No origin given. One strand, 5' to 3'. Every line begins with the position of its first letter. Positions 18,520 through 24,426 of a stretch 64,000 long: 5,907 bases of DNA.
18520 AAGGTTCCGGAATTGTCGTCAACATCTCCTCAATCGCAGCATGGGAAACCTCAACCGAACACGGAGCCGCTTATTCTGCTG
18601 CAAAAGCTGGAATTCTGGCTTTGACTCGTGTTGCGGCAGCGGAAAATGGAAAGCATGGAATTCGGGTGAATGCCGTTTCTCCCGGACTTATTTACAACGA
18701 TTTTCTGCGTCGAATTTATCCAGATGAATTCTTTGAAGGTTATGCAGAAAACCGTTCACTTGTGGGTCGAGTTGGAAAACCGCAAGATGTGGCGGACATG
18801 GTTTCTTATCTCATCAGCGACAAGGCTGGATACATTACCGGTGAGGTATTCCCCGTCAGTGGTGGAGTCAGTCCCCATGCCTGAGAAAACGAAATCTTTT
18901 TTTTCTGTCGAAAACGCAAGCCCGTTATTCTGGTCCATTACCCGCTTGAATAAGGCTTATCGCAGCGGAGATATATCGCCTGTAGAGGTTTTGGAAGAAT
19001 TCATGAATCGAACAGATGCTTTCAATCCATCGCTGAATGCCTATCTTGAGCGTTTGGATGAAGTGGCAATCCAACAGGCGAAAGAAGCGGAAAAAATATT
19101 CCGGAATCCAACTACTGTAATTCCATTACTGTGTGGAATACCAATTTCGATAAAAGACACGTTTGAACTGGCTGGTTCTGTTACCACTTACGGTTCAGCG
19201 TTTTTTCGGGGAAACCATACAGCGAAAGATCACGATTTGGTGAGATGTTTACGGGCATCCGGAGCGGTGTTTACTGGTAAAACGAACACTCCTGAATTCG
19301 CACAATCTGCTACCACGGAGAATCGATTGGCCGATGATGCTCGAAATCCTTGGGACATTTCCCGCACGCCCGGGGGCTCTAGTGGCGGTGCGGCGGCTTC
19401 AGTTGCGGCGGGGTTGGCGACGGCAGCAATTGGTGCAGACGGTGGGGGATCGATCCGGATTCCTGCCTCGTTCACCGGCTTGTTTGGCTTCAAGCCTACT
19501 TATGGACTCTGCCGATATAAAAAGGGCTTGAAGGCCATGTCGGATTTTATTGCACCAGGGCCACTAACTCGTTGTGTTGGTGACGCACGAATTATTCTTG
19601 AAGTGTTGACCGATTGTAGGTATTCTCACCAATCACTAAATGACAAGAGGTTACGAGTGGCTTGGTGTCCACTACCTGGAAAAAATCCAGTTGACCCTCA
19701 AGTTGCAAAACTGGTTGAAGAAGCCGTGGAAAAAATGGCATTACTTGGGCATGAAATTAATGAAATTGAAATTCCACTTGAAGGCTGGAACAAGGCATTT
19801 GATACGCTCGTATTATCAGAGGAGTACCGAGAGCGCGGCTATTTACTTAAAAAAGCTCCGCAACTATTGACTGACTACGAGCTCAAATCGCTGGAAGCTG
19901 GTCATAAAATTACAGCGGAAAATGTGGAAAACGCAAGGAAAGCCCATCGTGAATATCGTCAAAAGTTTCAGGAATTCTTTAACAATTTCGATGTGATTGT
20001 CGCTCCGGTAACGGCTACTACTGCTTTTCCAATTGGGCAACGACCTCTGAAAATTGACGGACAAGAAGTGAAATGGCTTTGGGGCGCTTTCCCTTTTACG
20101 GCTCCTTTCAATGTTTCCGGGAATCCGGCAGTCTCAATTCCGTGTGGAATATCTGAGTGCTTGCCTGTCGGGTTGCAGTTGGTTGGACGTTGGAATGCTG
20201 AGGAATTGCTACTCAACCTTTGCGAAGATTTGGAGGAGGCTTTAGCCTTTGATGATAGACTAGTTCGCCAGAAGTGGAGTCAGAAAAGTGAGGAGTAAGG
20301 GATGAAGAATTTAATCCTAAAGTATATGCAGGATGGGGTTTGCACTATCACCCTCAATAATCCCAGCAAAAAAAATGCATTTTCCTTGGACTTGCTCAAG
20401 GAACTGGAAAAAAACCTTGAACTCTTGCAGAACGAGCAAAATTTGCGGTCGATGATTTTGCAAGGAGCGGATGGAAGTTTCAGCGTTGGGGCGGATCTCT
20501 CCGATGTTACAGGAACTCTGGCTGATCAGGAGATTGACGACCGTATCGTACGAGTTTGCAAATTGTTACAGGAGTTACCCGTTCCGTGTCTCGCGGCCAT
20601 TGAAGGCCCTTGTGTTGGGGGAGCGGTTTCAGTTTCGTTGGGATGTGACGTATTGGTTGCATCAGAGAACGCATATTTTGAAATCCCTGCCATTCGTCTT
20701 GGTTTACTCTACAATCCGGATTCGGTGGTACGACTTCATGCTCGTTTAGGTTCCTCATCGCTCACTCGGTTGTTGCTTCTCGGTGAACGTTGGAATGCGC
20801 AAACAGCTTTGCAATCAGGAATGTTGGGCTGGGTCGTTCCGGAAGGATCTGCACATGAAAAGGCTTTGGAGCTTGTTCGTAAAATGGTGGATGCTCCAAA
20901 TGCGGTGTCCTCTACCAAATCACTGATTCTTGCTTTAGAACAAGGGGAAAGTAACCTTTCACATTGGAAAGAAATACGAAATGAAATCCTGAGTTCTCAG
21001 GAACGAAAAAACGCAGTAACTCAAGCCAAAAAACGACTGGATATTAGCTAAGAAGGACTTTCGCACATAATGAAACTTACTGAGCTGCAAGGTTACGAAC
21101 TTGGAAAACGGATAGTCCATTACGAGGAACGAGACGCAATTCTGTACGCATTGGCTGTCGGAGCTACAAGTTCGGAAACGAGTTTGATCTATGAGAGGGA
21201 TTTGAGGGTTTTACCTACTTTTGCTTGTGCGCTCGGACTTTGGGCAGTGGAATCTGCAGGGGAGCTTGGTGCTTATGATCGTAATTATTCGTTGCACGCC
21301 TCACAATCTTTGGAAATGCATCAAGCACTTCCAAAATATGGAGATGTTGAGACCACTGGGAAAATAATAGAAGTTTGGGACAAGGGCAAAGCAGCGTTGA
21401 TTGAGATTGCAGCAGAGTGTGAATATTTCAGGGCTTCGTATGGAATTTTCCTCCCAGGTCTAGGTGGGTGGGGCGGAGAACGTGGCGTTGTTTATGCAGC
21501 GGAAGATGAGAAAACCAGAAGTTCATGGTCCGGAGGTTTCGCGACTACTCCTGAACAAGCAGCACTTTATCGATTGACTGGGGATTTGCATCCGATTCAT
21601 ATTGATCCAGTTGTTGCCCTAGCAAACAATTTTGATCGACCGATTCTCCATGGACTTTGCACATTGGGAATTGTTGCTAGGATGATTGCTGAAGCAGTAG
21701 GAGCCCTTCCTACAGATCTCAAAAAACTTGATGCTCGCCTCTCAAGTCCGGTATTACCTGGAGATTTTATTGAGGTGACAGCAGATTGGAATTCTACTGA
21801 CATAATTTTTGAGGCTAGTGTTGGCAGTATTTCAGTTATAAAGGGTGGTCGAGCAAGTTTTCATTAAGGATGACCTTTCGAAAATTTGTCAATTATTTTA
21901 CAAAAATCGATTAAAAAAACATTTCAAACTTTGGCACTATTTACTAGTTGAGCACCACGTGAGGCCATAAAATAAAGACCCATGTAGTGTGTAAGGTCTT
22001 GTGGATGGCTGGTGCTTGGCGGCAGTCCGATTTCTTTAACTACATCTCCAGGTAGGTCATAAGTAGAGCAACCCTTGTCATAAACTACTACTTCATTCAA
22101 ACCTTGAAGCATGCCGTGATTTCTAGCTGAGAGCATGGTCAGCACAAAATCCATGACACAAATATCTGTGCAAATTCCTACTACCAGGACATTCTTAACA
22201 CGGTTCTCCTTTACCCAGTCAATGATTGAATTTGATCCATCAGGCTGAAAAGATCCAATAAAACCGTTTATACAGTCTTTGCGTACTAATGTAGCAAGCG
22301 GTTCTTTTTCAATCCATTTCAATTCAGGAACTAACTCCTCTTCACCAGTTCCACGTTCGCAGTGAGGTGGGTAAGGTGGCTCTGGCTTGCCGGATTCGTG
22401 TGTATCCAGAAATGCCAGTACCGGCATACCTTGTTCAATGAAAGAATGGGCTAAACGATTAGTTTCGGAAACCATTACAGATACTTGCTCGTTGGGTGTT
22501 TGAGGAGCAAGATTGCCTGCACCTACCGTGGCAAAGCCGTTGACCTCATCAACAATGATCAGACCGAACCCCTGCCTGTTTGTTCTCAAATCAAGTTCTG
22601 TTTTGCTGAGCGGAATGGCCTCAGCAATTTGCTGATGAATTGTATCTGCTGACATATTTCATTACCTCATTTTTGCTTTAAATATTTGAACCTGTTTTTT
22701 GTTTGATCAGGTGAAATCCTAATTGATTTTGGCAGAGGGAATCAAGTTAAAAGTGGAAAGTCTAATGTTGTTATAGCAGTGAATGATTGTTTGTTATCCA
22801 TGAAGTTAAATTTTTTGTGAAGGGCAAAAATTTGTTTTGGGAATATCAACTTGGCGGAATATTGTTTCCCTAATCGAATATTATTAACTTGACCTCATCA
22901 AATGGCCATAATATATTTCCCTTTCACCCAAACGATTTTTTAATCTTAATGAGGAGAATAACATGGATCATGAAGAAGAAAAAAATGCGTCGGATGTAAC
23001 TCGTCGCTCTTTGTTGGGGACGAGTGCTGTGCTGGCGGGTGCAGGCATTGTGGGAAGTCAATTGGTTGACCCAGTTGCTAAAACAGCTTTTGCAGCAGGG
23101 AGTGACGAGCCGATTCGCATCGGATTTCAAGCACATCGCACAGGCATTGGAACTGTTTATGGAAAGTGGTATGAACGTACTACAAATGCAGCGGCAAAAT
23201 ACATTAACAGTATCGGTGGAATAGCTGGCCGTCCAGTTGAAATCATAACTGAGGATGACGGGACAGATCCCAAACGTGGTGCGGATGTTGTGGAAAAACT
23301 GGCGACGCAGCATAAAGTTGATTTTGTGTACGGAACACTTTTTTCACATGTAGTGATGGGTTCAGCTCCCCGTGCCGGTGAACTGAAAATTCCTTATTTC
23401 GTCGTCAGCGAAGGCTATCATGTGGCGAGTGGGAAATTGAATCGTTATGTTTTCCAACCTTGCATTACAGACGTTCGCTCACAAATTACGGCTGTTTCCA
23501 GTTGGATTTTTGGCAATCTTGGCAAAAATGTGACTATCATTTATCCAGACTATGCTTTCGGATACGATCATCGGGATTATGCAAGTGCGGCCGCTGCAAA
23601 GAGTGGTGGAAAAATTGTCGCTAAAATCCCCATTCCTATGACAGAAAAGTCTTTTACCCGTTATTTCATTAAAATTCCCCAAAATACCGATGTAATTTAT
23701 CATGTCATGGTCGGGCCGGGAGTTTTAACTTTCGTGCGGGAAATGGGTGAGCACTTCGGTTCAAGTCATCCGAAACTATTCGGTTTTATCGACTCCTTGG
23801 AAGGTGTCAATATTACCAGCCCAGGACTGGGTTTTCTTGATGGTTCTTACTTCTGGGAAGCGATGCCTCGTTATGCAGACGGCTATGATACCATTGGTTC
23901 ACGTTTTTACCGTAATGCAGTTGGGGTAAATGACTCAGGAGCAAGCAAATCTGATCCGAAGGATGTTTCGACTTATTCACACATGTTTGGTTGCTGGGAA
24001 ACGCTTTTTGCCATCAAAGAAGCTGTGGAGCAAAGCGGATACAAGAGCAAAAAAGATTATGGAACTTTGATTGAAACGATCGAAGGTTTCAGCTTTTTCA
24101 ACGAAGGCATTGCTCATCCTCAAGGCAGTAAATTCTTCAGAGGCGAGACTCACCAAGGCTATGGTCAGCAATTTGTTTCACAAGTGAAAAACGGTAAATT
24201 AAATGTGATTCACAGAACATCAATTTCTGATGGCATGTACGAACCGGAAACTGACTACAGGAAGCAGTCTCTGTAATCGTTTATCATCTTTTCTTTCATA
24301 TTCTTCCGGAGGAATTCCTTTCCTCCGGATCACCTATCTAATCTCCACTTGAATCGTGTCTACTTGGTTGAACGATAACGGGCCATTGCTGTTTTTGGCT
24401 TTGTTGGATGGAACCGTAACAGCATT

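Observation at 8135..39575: Self-contained coenzyme F420 module joined to a roughly 25-kb amide/N-heterocycle catabolic island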

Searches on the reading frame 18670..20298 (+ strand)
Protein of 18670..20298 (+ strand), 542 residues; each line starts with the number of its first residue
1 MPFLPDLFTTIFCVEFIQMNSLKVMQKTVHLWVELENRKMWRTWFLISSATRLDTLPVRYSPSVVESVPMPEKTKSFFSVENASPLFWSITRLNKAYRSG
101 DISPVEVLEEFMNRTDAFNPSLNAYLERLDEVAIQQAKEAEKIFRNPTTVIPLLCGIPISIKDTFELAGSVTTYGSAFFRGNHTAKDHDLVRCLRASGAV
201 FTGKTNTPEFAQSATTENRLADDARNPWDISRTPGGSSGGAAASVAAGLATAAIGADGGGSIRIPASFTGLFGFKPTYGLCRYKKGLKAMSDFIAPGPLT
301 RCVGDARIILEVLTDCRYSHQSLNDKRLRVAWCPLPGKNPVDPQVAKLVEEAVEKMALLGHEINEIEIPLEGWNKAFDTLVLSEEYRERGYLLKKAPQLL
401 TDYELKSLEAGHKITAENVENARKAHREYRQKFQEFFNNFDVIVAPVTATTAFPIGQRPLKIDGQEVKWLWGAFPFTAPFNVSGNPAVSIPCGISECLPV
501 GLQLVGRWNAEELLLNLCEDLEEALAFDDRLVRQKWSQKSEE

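Call 4: search_protein_families(library=pfam, proteins=[window:18670-20298:+])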
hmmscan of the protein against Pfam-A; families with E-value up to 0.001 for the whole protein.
window:18670-20298:+ (542 aa): 1 family
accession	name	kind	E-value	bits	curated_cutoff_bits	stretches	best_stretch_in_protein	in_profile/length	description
PF01425.27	Amidase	-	3.9e-96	323.3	27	1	106-515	1-445/445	Amidase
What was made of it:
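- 18877..20298 (+): amidase-signature amidase (473 aa). Pfam Amidase (call 4).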

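Call 7: search_protein_families(library=ncbifam, proteins=[window:18670-20298:+], max_evalue=0.00001)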
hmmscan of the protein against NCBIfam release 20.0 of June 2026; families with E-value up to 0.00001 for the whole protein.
window:18670-20298:+ (542 aa): 26 families (the best 25 are shown)
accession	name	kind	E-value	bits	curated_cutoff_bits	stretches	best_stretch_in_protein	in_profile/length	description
NF004815.0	PRK06169.1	equivalog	1.1e-98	330.8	506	1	89-528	11-462/471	amidase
NF004717.0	PRK06061.1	equivalog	9.3e-80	268.6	498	1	87-539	16-481/483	amidase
NF009119.0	PRK12470.1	equivalog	7.9e-76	255.9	498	1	97-530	18-457/462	amidase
NF005687.0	PRK07487.1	subfamily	8.9e-74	249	428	1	88-525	8-456/468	amidase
NF004816.0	PRK06170.1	equivalog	7.4e-72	242.6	503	1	87-525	11-482/493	amidase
NF006631.0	PRK09201.1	equivalog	8.2e-72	242.4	461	1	88-524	7-454/466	AtzE family amidohydrolase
TIGR02715.1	amido_AtzE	subfamily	1.1e-69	235.5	425.75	1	90-523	2-446/452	AtzE family amidohydrolase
NF005688.0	PRK07488.1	equivalog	2.6e-69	234.4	532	1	89-528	12-469/474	indoleacetamide hydrolase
NF005450.0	PRK07042.1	equivalog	3.6e-69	233.4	458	1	89-524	8-451/464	amidase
NF005686.0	PRK07486.1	subfamily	2.2e-67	227.8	465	1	90-528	16-476/486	amidase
TIGR00132.1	gatA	equivalog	6.3e-67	226.3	481.1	2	99-370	7-288/466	Asp-tRNA(Asn)/Glu-tRNA(Gln) amidotransferase subunit GatA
NF005899.0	PRK07869.1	equivalog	5e-65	220.1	418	1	92-527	19-464/471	amidase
NF005460.0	PRK07056.1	subfamily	8.6e-58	196.4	447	1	89-526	9-454/457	amidase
NF004766.0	PRK06102.1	equivalog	5.1e-54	184.1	559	1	89-525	9-451/455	amidase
NF005565.0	PRK07235.1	subfamily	5.8e-54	183.6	545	2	154-314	88-248/506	amidase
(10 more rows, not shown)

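Call 42: search_solved_structures(query=window:18877-20298:+, max_evalue=1e-30)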
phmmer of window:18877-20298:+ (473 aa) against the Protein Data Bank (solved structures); distinct sequences matched with E-value up to 1e-30: 28.
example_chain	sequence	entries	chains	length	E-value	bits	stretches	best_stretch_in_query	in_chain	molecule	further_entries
2dc0_A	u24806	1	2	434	3e-52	181.2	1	27-449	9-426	probable amidase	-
3h0l_A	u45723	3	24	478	6.4e-50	173.5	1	20-246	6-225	Glutamyl-tRNA(Gln) amidotransferase subunit A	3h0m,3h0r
3al0_A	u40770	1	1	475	6.9e-50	173.4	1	86-246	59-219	Glutamyl-tRNA(Gln) amidotransferase subunit A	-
2gi3_A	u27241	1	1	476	7e-50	173.4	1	86-246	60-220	Glutamyl-tRNA(Gln) amidotransferase subunit A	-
2df4_A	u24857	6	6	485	1.6e-48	168.9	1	20-248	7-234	Glutamyl-tRNA(Gln) amidotransferase subunit A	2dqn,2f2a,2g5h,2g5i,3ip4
3a2p_A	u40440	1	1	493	5.4e-47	163.9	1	21-458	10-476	6-aminohexanoate-cyclic-dimer hydrolase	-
3kfu_E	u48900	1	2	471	1.2e-46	162.7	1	29-243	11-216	Glutamyl-tRNA(Gln) amidotransferase subunit A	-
3a2q_A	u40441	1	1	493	1.5e-46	162.4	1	21-458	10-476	6-aminohexanoate-cyclic-dimer hydrolase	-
4wj3_A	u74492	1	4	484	5e-46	160.7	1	25-245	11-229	Glutamyl-tRNA(Gln) amidotransferase subunit A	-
9je9_A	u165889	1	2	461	2.6e-42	148.4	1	26-438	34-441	Amidase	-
6dhv_A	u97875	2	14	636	1.7e-40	142.4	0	14-242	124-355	Fatty acid amide hydrolase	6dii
8eww_A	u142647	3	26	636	4.4e-40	141.1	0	14-242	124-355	Fatty acid amide hydrolase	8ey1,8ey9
6c62_A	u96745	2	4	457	7e-39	137.1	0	28-216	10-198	Biuret hydrolase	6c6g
9sk0_A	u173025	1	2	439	8.9e-39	136.8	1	26-262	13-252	Urethanase 15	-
8es6_A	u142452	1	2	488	4.3e-38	134.5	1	28-250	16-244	Colibactin biosynthesis amidase ClbL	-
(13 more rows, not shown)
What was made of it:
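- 18877..20298 (+): PDB relatives are listed in call 42.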

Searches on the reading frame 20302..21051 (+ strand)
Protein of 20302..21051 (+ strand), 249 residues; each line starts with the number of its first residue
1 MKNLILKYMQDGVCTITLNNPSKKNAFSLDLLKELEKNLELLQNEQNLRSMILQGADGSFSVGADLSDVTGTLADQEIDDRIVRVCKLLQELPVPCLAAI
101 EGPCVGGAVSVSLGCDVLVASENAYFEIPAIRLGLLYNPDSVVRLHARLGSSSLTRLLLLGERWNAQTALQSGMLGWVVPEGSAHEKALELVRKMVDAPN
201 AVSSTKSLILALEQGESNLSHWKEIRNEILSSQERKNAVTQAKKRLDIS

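Call 4: search_protein_families(library=pfam, proteins=[window:20302-21051:+])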
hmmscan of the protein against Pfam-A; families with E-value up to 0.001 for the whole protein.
window:20302-21051:+ (249 aa): 2 families
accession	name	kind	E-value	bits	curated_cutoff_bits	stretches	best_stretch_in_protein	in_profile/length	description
PF00378.25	ECH_1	-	3.3e-40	138.5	27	1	10-208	3-204/251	Enoyl-CoA hydratase/isomerase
PF16113.10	ECH_2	-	1.4e-19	71.3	27.2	1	14-210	2-203/335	Enoyl-CoA hydratase/isomerase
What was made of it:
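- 20302..21051 (+): crotonase-family enzyme (249 aa). Pfam ECH_1 (call 4).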

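Call 7: search_protein_families(library=ncbifam, proteins=[window:20302-21051:+], max_evalue=0.00001)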
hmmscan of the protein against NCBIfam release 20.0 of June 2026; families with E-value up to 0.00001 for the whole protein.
window:20302-21051:+ (249 aa): 71 families (the best 25 are shown)
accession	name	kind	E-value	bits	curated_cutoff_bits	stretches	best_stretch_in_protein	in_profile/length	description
NF051848.1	EnCoAHydtEchA19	equivalog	1.3e-41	142.9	400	1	10-236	7-241/258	enoyl-CoA hydratase EchA19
NF004781.0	PRK06127.1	subfamily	5.7e-37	127.8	291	1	4-220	12-234/269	enoyl-CoA hydratase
NF004840.0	PRK06190.1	equivalog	3.3e-36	125.2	253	1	2-234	3-238/260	enoyl-CoA hydratase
NF006100.0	PRK08252.1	subfamily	6.1e-36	124.3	282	1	2-238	2-239/254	crotonase/enoyl-CoA hydratase family protein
NF046063.1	oxepin_alt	equivalog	9.5e-36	123.6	300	1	10-239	7-241/254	oxepin-CoA hydrolase, alternative type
NF005864.0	PRK07799.1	equivalog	5.7e-34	117.5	316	1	11-210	16-221/266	crotonase/enoyl-CoA hydratase family protein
NF007239.0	PRK09674.1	equivalog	6.4e-34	117.6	371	1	3-210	4-212/257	2,3-dehydroadipyl-CoA hydratase PaaF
NF005891.0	PRK07854.1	equivalog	2e-33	116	237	1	10-238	7-228/243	enoyl-CoA hydratase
NF005699.0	PRK07509.1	equivalog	7.3e-33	114.4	249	1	8-244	9-255/267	crotonase/enoyl-CoA hydratase family protein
NF006007.0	PRK08138.1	subfamily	1.4e-32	113.1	355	1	3-210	8-216/261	enoyl-CoA hydratase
NF004796.0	PRK06144.1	subfamily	5.2e-32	111.3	272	1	5-239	10-248/262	enoyl-CoA hydratase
NF005126.0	PRK06563.1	subfamily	3e-31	108.7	261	1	8-244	12-254/263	crotonase/enoyl-CoA hydratase family protein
NF006566.0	PRK09076.1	subfamily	1.1e-30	107.1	286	1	9-224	11-229/260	enoyl-CoA hydratase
NF006013.0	PRK08150.1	subfamily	2.3e-30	105.8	232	1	5-214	8-215/259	crotonase/enoyl-CoA hydratase family protein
NF005802.0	PRK07657.1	equivalog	3.7e-30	105.3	363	1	2-209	3-214/260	enoyl-CoA hydratase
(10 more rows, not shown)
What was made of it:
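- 20302..21051 (+): EchA19-like and oxepin-CoA-hydrolase-like, below cut-offs (call 7).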

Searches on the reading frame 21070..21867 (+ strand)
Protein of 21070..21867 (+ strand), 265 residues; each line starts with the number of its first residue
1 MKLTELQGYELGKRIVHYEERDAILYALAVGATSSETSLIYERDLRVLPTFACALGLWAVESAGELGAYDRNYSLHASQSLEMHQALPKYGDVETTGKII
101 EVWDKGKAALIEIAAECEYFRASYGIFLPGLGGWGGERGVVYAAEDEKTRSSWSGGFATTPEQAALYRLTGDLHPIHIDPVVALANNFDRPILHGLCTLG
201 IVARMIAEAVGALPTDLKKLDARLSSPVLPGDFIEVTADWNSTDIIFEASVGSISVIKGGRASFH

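Call 4: search_protein_families(library=pfam, proteins=[window:21070-21867:+])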
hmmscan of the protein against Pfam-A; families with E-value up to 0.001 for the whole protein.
window:21070-21867:+ (265 aa): 2 families
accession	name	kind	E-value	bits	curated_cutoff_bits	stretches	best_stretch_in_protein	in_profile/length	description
PF01575.25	MaoC_dehydratas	-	1.9e-22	79.6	27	1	158-251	17-112/123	MaoC like domain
PF22622.2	MFE-2_hydrat-2_N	-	2.2e-19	70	27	1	17-116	2-109/130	MFE-2 hydratase 2 N-terminal domain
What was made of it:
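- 21070..21867 (+): two-domain MaoC (R)-hydratase (265 aa). Pfam MFE-2_hydrat-2_N plus MaoC_dehydratas (call 4).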

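Call 7: search_protein_families(library=ncbifam, proteins=[window:21070-21867:+], max_evalue=0.00001)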
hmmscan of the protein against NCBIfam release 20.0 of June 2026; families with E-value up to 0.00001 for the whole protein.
window:21070-21867:+ (265 aa): 2 families
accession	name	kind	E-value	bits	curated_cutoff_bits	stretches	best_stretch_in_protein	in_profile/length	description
NF040620.1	fused_HadA_HadB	exception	1.2e-08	34.8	350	1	169-252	223-298/329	fused (3R)-hydroxyacyl-ACP dehydratase subunits HadA/HadB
NF010246.0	PRK13693.1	equivalog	9.7e-07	28.8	203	1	169-254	33-111/142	(3R)-hydroxyacyl-ACP dehydratase subunit HadB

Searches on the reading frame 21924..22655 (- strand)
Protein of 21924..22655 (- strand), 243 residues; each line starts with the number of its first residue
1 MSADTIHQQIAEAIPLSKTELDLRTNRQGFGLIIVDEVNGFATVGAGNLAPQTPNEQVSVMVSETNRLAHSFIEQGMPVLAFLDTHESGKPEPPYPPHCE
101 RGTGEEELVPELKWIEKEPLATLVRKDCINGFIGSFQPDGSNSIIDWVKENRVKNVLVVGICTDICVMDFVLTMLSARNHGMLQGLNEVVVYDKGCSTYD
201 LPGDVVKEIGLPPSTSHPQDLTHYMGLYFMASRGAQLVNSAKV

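Call 4: search_protein_families(library=pfam, proteins=[window:21924-22655:-])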
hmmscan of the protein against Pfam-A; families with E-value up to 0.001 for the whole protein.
window:21924-22655:- (243 aa): 1 family
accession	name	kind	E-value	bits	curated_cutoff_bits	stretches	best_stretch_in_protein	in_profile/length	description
PF00857.26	Isochorismatase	-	1.1e-19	71.6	27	1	32-200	3-152/175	Isochorismatase domain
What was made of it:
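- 21924..22655 (-): isochorismatase-family amidohydrolase (243 aa). Pfam Isochorismatase (call 4).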

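Call 7: search_protein_families(library=ncbifam, proteins=[window:21924-22655:-], max_evalue=0.00001)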
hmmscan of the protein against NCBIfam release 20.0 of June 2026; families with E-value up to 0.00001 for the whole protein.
window:21924-22655:- (243 aa): 1 family
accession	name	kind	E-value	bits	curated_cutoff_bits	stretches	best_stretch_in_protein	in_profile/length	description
NF008623.0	PRK11609.1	equivalog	4.9e-06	26.5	174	0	94-176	82-166/213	bifunctional nicotinamidase/pyrazinamidase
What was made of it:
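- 21924..22655 (-): There is a weak nicotinamidase hit at 4.9e-6 (call 7).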

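Call 66: search_protein_families(library=ncbifam, proteins=[window:21924-22655:-], max_evalue=1e-10)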
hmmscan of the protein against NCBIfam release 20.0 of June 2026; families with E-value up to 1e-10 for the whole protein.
window:21924-22655:- (243 aa): 0 families

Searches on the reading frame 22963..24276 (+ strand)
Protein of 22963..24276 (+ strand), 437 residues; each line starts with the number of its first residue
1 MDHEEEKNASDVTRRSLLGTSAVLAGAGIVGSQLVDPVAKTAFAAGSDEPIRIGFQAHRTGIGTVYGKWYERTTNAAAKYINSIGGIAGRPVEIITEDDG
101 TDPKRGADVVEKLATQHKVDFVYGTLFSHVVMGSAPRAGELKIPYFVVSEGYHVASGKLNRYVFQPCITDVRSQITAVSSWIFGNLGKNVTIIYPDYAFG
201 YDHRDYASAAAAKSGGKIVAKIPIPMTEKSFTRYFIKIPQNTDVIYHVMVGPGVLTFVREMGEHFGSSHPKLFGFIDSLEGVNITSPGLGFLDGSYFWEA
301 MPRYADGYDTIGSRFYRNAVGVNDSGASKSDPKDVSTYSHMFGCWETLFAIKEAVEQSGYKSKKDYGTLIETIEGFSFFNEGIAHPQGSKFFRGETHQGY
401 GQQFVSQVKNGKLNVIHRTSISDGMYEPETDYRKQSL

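Call 4: search_protein_families(library=pfam, proteins=[window:22963-24276:+])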
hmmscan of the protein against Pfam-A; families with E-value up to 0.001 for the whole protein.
window:22963-24276:+ (437 aa): 2 families
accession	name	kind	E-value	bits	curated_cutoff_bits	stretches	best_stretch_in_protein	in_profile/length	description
PF13458.12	Peripla_BP_6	-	6.6e-48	164.6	31.7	1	50-411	1-342/343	Periplasmic binding protein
PF13433.12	Peripla_BP_5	-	7.8e-13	48.7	27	1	51-263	1-210/363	Periplasmic binding protein domain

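Call 7: search_protein_families(library=ncbifam, proteins=[window:22963-24276:+], max_evalue=0.00001)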
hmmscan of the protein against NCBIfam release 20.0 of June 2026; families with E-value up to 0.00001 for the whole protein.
window:22963-24276:+ (437 aa): 3 families
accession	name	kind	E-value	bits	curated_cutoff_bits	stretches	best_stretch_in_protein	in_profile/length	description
TIGR03669.1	urea_ABC_arch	equivalog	1.4e-17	63.8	494.8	1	54-253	4-200/375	urea ABC transporter substrate-binding protein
NF011933.0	PRK15404.1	subfamily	6e-10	38.7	477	1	42-131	18-106/370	high-affinity branched-chain amino acid ABC transporter substrate-binding protein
TIGR03407.1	urea_ABC_UrtA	exception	5.5e-09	35.4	492.75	1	72-296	22-245/361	urea ABC transporter substrate-binding protein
